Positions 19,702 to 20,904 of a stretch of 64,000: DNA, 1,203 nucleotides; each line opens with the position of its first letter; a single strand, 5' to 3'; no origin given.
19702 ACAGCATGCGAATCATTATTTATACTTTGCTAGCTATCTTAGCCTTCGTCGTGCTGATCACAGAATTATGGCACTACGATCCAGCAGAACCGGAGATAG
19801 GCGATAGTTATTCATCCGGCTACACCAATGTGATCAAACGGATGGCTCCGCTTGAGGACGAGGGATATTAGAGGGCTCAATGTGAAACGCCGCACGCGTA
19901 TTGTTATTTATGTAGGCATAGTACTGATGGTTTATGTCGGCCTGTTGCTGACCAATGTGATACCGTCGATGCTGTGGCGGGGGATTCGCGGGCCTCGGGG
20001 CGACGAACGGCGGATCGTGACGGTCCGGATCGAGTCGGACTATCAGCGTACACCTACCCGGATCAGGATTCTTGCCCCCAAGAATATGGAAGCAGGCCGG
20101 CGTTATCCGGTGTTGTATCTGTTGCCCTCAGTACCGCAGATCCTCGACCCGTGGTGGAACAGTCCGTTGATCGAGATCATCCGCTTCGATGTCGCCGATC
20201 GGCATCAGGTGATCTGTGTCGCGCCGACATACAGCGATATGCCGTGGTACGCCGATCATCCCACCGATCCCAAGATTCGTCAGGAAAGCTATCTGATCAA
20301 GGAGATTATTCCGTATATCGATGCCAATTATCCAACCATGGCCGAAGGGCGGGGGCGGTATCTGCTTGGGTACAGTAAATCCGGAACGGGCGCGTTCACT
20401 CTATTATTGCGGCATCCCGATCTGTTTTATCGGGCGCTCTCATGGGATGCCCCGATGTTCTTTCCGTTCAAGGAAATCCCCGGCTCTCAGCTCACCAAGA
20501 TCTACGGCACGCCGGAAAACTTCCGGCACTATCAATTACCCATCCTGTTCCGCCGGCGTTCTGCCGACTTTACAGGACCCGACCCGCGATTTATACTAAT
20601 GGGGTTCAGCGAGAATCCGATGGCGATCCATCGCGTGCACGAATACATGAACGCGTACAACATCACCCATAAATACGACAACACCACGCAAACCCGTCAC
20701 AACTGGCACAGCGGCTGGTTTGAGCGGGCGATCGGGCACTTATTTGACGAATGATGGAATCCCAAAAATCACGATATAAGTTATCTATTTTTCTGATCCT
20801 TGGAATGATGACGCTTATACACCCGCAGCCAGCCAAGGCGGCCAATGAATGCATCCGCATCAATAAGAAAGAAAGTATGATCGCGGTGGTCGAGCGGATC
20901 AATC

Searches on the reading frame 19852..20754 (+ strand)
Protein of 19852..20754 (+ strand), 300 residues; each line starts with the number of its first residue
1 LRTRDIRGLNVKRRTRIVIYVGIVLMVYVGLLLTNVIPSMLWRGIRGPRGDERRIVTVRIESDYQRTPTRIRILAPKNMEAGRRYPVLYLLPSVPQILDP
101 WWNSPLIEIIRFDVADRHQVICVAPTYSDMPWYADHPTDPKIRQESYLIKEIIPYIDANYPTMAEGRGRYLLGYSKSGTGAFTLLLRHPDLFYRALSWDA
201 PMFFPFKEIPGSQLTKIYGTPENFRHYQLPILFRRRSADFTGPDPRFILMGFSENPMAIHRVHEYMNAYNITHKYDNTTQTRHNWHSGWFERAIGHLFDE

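Call 65: search_protein_families(library=pfam, proteins=[window:19852-20754:+], max_evalue=0.0001)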
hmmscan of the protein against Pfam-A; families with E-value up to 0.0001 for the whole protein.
window:19852-20754:+ (300 aa): 1 family
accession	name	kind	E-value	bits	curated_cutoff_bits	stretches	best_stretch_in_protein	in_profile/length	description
PF00756.26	Esterase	-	1.6e-12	48.2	22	1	67-197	6-145/251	Putative esterase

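Call 92: search_protein_families(library=padloc, proteins=[window:19852-20754:+], max_evalue=0.001)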
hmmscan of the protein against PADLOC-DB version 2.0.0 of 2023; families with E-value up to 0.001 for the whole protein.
window:19852-20754:+ (300 aa): 0 families
